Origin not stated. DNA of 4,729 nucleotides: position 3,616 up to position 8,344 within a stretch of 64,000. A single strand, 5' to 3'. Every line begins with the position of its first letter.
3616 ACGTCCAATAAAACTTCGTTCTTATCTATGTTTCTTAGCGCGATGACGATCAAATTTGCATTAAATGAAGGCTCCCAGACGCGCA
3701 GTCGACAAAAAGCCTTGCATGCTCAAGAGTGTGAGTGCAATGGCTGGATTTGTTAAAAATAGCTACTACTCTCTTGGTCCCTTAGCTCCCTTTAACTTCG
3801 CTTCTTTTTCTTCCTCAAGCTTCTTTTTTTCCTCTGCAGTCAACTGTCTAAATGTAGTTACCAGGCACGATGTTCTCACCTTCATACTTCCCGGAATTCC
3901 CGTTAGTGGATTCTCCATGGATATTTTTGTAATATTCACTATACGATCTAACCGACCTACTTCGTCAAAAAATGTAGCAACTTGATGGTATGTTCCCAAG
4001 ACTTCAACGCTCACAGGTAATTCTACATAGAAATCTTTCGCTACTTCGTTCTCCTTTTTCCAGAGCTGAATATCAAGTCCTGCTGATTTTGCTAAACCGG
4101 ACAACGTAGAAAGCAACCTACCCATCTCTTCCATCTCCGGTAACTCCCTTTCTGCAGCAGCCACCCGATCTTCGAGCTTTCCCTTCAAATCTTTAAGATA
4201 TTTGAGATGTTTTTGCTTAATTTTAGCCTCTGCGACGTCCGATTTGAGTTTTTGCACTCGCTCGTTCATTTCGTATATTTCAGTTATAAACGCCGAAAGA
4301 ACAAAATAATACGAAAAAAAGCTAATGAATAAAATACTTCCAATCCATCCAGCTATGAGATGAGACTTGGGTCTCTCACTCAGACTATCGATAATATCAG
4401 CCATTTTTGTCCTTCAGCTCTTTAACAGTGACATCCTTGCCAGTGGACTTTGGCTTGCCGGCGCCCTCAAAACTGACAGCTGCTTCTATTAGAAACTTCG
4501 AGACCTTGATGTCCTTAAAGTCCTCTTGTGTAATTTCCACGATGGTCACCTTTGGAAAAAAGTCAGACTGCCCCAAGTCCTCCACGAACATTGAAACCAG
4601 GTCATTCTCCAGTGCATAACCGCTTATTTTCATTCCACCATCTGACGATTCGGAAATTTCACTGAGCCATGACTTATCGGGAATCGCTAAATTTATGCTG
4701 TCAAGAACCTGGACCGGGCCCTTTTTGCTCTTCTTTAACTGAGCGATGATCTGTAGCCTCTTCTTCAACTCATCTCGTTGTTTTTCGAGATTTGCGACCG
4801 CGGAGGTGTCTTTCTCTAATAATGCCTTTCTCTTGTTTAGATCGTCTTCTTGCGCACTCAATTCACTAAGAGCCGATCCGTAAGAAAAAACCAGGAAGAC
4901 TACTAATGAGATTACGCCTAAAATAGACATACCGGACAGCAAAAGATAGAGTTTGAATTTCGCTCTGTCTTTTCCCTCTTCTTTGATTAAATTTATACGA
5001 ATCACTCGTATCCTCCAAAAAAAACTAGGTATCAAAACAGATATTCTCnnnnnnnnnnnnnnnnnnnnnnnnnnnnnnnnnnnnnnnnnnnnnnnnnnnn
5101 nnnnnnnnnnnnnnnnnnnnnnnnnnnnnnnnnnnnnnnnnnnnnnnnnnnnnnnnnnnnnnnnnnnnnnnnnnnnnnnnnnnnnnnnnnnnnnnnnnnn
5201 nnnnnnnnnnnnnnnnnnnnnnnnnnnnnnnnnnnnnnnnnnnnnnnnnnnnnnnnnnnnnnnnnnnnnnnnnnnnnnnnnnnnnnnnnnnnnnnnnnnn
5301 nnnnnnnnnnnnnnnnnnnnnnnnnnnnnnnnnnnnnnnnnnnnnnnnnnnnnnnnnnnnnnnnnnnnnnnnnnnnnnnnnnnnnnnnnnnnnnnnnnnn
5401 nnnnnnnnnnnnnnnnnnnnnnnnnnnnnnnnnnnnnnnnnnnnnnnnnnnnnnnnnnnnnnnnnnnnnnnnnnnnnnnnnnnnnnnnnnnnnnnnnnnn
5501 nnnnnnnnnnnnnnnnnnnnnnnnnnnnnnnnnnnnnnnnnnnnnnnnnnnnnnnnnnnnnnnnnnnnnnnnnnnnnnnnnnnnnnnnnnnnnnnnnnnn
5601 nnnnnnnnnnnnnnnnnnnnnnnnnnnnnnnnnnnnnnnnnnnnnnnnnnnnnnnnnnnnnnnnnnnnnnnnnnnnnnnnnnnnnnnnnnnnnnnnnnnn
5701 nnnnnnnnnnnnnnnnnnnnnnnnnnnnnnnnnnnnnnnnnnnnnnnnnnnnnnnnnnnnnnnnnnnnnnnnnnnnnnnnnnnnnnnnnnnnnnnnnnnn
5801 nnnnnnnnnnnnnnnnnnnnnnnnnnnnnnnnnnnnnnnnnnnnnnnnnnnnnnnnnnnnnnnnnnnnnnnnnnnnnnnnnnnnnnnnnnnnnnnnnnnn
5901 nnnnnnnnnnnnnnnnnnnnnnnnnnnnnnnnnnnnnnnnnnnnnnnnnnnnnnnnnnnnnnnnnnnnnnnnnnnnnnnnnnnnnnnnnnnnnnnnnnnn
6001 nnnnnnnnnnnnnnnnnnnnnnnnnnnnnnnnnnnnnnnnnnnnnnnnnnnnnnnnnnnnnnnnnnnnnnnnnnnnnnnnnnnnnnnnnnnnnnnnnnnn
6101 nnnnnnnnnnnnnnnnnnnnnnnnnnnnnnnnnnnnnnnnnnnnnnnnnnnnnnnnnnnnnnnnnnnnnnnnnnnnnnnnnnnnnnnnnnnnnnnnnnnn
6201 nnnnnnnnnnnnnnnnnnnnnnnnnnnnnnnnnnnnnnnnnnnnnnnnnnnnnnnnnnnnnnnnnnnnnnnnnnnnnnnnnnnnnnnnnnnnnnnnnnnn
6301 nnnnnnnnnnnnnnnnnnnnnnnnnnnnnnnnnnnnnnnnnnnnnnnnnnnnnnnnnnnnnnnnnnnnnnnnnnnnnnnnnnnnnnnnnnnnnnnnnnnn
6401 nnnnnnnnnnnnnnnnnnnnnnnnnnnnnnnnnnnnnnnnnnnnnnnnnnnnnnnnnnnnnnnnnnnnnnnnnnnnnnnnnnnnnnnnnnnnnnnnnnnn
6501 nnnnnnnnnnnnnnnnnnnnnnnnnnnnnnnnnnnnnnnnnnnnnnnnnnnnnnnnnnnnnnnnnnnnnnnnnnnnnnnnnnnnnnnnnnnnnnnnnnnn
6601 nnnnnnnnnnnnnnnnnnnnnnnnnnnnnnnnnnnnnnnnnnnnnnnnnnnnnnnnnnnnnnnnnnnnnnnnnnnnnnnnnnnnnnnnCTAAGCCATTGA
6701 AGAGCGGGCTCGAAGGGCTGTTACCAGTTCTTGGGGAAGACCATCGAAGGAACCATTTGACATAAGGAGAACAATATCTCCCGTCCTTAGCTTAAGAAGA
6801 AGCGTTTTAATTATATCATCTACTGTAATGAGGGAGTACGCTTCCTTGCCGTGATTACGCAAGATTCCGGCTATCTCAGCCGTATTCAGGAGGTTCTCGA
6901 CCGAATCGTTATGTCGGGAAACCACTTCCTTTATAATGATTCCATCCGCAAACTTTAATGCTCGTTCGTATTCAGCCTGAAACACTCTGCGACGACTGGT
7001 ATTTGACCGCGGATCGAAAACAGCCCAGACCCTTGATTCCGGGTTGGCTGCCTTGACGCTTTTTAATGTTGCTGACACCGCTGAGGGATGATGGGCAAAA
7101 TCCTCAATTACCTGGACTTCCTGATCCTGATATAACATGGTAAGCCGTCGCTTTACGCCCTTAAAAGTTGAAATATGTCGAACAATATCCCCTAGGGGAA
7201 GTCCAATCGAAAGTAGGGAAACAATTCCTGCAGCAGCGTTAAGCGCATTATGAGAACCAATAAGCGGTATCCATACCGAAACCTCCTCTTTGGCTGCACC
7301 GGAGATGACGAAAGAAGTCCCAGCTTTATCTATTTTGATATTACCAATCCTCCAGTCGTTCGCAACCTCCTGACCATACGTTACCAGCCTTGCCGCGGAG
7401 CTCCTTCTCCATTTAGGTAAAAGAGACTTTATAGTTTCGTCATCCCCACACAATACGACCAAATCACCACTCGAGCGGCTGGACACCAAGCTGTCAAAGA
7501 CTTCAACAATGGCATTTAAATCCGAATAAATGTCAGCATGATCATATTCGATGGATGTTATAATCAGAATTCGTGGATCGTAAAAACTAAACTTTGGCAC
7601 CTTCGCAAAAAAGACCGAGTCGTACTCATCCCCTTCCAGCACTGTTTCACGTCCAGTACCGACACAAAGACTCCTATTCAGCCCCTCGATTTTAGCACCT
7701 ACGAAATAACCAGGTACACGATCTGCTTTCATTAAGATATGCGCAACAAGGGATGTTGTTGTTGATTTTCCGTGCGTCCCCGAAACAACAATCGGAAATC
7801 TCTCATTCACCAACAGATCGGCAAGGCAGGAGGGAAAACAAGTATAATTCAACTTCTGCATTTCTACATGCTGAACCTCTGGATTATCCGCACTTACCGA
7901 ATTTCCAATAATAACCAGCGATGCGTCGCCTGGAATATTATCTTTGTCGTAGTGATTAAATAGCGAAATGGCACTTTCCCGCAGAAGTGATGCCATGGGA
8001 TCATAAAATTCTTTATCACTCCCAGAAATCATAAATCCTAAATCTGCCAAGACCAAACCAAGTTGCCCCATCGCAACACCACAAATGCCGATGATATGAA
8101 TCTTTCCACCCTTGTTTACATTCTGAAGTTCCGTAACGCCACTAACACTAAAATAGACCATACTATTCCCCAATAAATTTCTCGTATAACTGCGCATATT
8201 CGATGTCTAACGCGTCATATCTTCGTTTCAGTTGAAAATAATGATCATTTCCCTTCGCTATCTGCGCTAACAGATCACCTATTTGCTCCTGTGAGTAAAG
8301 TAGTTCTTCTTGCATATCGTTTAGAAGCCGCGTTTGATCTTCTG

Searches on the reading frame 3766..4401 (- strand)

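Call 44: search_protein_families(library=pfam, proteins=[window:3766-4401:-], max_evalue=0.00001)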
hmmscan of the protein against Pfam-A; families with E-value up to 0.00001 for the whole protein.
window:3766-4401:- (211 aa): 1 family
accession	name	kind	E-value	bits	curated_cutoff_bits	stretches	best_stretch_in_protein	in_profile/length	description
PF04350.18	PilO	-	1.6e-33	116.3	22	1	44-185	3-142/145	Pilus assembly protein, PilO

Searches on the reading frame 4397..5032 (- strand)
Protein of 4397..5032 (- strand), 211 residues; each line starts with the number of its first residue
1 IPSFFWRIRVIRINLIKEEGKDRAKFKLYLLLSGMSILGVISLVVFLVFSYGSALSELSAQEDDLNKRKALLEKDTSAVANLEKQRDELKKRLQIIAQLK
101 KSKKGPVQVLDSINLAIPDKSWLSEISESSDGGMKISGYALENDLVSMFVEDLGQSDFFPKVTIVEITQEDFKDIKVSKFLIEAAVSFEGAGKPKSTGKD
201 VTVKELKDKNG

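Call 44: search_protein_families(library=pfam, proteins=[window:4397-5032:-], max_evalue=0.00001)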
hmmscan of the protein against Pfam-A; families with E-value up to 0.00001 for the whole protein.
window:4397-5032:- (211 aa): 1 family
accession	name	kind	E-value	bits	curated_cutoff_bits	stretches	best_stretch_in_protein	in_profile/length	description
PF05137.18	PilN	-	2.7e-15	56.6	22.8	1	108-185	1-77/78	Fimbrial assembly protein (PilN)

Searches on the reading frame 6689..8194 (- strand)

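Call 44: search_protein_families(library=pfam, proteins=[window:6689-8194:-], max_evalue=0.00001)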
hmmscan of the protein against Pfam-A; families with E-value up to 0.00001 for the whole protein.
window:6689-8194:- (501 aa): 3 families
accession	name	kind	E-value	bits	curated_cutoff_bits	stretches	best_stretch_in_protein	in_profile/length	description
PF08245.18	Mur_ligase_M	-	4e-23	82.8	24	1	137-325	1-198/200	Mur ligase middle domain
PF02875.26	Mur_ligase_C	-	1.8e-14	55.1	28.4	1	349-481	1-127/127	Mur ligase, glutamate ligase domain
PF01225.30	Mur_ligase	-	2.3e-13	50.8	21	1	31-128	1-91/95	Mur ligase family, catalytic domain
